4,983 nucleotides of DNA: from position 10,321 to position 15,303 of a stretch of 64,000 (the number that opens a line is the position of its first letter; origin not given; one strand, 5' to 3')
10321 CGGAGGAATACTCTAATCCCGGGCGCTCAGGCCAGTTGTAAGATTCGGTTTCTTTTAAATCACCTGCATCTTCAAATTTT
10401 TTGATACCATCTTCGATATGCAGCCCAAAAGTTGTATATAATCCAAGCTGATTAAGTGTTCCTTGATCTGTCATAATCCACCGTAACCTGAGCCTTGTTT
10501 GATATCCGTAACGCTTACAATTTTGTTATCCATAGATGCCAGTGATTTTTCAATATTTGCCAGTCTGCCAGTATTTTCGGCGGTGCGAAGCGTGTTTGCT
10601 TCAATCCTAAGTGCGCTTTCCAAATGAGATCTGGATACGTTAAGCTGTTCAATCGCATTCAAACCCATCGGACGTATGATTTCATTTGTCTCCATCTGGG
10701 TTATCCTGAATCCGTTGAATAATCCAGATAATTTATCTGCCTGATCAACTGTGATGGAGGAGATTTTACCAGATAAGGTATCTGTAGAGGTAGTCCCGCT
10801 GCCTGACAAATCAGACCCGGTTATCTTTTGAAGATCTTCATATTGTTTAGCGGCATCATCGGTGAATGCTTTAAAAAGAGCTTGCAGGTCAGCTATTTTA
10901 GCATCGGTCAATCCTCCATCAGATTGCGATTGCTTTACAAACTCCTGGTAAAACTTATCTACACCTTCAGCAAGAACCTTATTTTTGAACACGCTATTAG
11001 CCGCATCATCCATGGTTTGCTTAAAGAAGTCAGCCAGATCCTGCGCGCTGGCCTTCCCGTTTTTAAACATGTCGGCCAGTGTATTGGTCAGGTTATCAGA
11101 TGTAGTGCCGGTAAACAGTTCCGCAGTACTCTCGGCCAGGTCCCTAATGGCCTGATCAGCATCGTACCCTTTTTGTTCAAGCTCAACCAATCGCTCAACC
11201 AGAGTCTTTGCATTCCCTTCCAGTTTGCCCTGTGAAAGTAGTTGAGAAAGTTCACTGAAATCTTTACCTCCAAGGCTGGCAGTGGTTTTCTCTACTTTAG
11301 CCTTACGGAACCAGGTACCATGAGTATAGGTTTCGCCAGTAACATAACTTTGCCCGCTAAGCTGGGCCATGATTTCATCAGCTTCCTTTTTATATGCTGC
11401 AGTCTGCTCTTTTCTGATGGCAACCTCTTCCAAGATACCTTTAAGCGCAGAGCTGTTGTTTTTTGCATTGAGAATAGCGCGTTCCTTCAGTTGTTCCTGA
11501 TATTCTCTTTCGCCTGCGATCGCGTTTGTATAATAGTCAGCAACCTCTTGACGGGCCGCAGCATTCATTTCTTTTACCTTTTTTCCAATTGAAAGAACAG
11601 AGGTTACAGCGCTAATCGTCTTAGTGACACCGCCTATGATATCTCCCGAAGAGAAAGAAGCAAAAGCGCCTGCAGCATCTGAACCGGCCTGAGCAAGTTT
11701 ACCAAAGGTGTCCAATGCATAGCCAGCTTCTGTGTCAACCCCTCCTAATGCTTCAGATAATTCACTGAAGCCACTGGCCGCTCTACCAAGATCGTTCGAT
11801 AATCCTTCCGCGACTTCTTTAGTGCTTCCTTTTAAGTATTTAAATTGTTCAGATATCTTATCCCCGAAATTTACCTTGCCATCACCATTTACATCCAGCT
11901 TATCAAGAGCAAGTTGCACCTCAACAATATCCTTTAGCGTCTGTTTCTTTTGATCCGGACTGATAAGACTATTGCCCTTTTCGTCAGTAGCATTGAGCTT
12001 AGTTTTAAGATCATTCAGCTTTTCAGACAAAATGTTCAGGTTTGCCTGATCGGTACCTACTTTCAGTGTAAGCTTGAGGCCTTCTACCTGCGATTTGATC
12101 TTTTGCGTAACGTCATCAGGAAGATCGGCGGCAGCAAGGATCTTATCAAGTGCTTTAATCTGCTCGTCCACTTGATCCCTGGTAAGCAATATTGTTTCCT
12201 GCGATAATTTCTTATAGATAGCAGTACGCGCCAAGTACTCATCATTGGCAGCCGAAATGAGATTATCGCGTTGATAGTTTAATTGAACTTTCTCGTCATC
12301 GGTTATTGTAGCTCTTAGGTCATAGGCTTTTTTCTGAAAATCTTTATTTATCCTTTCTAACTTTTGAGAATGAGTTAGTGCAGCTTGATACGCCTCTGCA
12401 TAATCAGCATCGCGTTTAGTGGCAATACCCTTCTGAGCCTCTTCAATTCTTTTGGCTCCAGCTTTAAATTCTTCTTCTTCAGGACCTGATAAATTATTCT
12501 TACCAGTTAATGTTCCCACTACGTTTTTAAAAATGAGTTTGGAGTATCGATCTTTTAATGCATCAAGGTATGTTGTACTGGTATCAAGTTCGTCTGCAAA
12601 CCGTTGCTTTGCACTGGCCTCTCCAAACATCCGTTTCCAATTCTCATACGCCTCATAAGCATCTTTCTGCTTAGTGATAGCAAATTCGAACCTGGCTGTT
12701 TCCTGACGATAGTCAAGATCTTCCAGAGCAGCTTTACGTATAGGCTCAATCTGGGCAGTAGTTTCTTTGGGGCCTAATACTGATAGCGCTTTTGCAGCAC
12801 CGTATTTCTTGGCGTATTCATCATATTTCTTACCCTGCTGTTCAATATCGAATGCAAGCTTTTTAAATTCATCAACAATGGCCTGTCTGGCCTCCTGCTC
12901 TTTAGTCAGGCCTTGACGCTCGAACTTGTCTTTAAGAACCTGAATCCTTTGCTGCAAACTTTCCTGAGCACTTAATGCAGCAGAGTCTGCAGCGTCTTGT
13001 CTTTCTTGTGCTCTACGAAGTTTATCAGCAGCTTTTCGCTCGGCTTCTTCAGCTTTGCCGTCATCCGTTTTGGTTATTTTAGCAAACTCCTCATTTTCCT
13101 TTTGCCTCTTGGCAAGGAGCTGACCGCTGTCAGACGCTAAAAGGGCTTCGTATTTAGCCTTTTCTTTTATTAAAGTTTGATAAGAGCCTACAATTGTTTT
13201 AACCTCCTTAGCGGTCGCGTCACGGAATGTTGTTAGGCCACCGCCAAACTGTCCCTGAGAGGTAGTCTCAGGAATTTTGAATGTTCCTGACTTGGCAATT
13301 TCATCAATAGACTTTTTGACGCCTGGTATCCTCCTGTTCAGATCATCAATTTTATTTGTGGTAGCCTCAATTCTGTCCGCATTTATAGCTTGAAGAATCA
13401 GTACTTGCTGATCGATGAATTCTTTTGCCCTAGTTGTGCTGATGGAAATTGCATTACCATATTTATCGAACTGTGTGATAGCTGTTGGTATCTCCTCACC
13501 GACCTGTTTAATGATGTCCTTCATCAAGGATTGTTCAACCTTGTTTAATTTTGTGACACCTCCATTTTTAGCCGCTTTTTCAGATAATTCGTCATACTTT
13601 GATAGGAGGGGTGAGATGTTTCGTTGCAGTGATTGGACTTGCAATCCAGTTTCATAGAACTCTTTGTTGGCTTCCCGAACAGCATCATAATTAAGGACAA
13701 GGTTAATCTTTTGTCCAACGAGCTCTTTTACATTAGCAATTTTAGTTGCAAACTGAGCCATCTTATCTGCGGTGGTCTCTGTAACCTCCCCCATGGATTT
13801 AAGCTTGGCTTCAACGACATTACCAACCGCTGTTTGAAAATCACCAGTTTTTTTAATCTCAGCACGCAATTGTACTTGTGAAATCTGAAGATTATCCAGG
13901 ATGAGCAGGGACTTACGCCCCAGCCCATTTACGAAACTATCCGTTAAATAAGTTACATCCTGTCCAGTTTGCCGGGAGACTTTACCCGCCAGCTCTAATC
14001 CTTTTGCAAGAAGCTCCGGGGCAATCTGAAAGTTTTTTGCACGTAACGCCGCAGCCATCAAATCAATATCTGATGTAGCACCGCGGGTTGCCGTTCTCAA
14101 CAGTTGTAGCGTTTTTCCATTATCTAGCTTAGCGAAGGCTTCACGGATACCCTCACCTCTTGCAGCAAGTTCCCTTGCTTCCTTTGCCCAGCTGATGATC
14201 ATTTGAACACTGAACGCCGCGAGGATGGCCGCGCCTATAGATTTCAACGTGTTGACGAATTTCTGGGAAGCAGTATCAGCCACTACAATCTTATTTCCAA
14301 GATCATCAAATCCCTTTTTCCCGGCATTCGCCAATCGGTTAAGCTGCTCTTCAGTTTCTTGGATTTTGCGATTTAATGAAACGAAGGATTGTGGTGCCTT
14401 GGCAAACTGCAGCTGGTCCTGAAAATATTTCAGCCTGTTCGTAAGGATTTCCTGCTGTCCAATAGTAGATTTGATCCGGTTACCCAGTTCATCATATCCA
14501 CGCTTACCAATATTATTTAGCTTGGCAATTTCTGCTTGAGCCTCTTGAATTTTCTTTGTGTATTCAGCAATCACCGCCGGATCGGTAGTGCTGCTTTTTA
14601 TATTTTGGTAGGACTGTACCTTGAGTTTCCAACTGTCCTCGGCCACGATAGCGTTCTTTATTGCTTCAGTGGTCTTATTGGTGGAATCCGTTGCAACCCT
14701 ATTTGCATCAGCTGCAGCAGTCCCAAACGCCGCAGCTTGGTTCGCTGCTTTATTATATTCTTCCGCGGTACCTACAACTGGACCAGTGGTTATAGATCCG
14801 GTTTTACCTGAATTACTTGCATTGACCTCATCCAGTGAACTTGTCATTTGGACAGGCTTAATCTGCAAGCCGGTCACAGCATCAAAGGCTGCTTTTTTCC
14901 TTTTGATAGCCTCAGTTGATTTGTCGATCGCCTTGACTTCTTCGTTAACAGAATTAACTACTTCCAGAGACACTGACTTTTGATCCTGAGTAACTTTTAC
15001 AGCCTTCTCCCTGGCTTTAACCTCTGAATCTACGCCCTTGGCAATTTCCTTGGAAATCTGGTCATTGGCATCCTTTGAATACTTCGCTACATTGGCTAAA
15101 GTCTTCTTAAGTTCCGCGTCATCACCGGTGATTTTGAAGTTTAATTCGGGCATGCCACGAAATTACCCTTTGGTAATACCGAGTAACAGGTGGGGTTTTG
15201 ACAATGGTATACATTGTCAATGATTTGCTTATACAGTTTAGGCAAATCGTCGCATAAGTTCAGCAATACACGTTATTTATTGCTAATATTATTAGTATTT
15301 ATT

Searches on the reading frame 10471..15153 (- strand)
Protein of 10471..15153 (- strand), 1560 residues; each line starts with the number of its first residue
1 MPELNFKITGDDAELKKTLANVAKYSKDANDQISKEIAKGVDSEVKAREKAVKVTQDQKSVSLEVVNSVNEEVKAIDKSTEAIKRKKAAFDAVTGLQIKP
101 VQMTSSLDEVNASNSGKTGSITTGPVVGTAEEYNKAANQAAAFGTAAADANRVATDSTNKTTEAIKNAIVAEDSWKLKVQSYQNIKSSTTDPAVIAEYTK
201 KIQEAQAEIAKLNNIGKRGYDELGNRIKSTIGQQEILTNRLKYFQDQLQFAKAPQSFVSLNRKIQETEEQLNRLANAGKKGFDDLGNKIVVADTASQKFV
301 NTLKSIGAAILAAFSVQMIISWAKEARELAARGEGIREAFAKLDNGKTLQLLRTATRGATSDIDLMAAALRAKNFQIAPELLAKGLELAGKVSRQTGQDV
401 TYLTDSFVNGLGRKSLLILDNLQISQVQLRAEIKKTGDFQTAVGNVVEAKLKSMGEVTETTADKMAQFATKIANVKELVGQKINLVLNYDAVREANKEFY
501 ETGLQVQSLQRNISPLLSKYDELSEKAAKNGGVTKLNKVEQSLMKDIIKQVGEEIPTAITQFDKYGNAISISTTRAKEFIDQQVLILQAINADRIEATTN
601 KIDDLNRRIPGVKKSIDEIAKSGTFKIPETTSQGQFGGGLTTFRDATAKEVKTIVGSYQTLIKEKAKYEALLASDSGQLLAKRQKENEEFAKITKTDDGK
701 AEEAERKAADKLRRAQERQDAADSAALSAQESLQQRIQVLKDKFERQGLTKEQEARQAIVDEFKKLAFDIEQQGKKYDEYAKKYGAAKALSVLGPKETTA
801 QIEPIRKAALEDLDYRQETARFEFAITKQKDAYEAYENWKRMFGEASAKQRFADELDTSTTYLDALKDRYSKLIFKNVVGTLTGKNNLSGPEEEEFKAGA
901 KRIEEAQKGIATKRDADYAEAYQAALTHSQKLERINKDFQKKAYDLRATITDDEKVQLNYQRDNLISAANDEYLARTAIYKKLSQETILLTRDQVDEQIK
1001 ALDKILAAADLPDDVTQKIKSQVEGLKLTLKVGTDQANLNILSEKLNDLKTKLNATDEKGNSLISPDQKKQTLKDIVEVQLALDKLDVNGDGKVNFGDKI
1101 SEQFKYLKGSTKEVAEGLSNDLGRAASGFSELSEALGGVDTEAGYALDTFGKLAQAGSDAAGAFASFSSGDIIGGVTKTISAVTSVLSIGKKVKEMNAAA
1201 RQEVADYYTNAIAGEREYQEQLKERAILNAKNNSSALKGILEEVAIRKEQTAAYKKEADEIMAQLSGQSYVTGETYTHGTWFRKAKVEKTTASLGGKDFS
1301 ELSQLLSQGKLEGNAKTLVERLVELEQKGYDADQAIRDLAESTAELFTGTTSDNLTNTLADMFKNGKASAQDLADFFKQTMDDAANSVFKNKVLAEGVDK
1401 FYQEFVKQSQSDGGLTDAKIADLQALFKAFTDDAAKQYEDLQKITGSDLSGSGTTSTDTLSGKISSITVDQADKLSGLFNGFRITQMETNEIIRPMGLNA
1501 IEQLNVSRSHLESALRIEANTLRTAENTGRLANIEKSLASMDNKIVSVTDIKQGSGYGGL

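Call 20: search_protein_families(library=phrogs, proteins=[window:10471-15153:-], max_evalue=0.001)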
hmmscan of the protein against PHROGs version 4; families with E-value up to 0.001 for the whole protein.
window:10471-15153:- (1560 aa): 2 families
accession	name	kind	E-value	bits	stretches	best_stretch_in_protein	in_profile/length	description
phrog_32115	-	unknown function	5.1e-28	98.4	1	264-482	62-274/1310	-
phrog_9959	-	tail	1.1e-17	64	1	272-1549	381-1701/1708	tail length tape measure protein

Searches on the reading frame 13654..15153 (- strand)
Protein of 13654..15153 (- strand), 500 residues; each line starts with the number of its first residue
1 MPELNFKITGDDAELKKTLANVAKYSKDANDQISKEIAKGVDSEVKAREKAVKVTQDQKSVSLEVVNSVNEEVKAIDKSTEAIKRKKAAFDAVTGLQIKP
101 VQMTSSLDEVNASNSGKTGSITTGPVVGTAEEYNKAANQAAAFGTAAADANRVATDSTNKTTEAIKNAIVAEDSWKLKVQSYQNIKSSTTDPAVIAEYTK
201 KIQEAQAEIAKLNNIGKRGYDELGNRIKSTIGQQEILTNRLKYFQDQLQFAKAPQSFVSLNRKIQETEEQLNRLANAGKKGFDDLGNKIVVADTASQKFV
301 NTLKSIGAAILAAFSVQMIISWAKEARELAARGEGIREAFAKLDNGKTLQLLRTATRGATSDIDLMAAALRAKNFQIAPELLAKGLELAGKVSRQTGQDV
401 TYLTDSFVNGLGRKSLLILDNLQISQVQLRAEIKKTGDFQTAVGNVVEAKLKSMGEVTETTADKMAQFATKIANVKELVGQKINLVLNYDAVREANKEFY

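Call 78: find_related_loci(query=window:13654-15153:-, collection=viral_contigs, flank=10000)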
Query window:13654-15153:- (500 aa) in viral_contigs; peptide patterns used: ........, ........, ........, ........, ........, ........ (x = any residue, [..] = any of these).
16 stretches matched a pattern; 6 encode a relative of the query (tblastn E <= 1e-3); 6 distinct loci.
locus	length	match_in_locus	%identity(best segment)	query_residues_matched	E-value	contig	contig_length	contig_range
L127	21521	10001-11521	79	1-500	0e+0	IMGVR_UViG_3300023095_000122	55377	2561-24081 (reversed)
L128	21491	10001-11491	75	1-500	0e+0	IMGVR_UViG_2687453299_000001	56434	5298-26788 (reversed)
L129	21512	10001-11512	70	1-500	0e+0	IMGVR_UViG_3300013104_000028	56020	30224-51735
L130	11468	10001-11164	66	92-500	2e-172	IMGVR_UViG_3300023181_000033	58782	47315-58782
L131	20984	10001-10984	51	1-322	3e-90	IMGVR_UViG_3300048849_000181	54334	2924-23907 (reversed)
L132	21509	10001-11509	61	1-500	0e+0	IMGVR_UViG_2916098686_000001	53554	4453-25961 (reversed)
